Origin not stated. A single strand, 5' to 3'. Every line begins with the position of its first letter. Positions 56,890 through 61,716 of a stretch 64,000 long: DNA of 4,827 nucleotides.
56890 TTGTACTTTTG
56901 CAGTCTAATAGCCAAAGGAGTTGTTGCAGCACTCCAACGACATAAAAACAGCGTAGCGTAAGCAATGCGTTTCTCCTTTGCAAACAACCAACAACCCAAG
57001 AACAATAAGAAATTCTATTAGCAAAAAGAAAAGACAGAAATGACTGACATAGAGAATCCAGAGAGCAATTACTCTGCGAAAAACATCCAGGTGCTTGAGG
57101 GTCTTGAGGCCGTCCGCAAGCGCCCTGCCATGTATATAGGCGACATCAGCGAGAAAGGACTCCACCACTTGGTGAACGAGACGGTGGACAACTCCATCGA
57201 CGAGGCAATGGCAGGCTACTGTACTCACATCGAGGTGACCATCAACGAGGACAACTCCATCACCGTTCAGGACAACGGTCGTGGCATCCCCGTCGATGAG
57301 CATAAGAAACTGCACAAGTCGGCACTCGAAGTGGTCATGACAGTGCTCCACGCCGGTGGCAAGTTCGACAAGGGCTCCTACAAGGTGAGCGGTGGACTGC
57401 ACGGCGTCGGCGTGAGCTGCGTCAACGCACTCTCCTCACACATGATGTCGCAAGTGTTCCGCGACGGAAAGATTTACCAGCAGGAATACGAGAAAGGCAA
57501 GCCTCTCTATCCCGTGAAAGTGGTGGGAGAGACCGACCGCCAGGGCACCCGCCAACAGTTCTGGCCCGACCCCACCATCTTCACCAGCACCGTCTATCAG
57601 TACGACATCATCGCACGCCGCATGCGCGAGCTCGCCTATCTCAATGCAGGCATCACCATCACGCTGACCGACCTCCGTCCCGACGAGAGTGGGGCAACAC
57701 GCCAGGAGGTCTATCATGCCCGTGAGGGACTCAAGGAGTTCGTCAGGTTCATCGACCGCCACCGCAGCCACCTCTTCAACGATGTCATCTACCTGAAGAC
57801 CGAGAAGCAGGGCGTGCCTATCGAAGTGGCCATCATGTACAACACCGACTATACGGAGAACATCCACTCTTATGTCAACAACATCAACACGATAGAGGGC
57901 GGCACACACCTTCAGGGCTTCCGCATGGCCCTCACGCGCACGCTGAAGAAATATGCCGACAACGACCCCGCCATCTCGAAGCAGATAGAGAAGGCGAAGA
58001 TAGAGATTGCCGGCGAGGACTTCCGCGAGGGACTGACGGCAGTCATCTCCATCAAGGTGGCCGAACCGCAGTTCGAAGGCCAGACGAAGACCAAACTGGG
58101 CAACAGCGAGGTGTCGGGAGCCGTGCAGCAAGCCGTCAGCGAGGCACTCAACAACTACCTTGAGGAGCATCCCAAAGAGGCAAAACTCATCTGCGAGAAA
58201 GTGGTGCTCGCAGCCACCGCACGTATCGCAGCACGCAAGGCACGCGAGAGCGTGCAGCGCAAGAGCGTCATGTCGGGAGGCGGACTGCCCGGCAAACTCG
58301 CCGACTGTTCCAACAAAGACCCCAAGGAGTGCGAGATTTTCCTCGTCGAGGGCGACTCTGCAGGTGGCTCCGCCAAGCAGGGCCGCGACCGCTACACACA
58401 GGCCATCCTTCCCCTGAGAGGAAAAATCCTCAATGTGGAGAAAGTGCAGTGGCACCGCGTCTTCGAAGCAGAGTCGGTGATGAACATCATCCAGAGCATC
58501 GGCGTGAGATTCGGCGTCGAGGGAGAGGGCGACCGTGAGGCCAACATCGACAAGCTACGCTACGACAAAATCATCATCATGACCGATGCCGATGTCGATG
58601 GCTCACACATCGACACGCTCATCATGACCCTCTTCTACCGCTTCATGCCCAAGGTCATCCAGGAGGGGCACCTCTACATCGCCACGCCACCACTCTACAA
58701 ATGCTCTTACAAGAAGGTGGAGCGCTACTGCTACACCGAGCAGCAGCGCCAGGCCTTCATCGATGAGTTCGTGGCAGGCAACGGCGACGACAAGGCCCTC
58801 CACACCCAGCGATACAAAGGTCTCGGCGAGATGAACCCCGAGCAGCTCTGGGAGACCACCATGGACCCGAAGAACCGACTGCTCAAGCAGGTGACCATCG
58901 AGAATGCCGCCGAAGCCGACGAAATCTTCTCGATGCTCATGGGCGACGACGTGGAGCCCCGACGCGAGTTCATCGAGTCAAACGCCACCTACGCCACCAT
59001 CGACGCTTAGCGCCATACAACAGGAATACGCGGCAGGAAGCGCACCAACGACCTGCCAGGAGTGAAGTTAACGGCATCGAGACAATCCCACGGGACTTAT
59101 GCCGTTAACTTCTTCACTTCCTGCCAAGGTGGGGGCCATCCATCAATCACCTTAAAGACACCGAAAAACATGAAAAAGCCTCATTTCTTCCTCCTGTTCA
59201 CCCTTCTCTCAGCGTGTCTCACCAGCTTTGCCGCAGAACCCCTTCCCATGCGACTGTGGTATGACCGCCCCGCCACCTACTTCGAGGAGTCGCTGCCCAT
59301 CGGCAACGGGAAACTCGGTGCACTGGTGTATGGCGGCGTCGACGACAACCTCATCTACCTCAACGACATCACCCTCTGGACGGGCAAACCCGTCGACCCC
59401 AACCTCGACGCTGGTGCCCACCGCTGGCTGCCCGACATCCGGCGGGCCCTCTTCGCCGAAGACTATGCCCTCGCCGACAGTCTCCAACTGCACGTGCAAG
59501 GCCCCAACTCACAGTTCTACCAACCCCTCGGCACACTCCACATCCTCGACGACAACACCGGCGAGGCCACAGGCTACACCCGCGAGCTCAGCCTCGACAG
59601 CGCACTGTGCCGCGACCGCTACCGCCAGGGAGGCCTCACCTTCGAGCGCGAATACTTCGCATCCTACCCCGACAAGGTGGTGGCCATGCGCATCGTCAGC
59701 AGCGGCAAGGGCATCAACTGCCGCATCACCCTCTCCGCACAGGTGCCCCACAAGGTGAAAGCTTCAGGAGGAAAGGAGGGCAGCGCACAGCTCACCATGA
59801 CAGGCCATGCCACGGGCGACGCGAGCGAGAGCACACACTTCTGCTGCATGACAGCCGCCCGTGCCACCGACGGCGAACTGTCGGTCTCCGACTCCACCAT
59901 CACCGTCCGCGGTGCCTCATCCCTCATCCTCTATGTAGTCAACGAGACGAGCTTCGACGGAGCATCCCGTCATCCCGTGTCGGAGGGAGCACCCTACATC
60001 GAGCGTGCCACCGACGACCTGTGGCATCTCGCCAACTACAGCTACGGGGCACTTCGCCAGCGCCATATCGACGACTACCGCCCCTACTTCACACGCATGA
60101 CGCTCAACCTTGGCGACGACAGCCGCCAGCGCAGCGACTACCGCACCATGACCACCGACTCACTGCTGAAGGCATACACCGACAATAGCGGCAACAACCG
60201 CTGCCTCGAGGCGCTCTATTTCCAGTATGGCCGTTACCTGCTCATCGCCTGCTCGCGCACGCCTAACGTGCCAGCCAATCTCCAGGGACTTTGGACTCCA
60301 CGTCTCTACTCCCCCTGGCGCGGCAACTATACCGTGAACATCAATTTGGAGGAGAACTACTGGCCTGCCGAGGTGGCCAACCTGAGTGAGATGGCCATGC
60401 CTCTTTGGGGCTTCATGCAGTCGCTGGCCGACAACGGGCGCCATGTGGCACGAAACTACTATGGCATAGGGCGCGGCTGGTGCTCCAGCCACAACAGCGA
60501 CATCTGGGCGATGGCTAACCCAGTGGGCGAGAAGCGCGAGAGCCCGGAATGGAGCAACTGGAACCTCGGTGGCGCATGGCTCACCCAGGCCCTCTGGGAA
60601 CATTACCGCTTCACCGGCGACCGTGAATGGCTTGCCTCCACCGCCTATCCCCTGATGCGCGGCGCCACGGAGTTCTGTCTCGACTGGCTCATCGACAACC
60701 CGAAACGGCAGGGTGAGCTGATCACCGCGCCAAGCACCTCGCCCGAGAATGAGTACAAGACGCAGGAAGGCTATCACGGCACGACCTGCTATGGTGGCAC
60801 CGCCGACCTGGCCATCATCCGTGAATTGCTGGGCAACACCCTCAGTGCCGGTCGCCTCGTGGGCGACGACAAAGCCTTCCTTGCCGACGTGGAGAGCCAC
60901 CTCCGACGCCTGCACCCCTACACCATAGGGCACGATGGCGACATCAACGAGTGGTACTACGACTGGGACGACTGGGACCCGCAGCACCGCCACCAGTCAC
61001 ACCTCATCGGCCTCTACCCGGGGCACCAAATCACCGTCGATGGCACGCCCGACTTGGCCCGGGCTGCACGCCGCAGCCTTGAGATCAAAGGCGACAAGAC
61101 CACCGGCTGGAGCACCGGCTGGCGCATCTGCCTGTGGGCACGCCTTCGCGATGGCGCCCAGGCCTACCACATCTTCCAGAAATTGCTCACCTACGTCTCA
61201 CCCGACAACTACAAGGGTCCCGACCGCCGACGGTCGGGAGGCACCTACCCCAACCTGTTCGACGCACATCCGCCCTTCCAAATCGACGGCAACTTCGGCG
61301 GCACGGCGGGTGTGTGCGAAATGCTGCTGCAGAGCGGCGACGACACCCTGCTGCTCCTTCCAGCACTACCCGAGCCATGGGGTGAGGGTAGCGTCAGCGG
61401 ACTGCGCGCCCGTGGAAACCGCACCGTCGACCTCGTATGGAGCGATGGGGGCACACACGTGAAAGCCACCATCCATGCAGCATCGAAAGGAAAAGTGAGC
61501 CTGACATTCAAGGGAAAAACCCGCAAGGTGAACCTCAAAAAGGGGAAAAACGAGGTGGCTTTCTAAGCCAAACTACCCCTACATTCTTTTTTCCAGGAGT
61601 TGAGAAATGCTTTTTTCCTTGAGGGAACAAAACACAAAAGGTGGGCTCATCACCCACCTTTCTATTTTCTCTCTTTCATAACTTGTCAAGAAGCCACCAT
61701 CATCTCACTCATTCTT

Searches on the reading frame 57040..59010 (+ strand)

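Call 39: search_protein_families(library=pfam, proteins=[window:57040-59010:+], max_evalue=0.0001)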
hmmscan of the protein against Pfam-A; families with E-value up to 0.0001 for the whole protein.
window:57040-59010:+ (656 aa): 4 families
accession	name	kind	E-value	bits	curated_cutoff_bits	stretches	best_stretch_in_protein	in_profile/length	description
PF00204.31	DNA_gyraseB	-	1.3e-57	194.5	27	1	230-403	1-172/173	DNA gyrase B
PF00986.26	DNA_gyraseB_C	-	7.1e-32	109.8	29.8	1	585-646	2-63/63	DNA gyrase B subunit, carboxyl terminus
PF02518.31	HATPase_c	-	5.3e-19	69.1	26.4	1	38-163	3-94/111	Histidine kinase-, DNA gyrase B-, and HSP90-like ATPase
PF01751.28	Toprim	-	8.8e-18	64.7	23.1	1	432-548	1-94/96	Toprim domain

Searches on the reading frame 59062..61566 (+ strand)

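Call 39: search_protein_families(library=pfam, proteins=[window:59062-61566:+], max_evalue=0.0001)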
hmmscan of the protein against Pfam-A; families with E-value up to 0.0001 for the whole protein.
window:59062-61566:+ (834 aa): 3 families
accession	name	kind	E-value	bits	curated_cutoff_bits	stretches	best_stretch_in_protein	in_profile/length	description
PF22124.2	Glyco_hydro_95_cat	-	9.9e-166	552.1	27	1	327-755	1-408/408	Glycosyl hydrolase family 95 catalytic domain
PF14498.12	Glyco_hyd_65N_2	-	1.3e-61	209.1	27.7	1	65-300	1-233/234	Glycosyl hydrolase family 65, N-terminal domain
PF21307.2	Glyco_hydro_95_C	-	6.2e-16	59.1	27.6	1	757-832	1-72/94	Glycoside hydrolase family 95, C-terminal domain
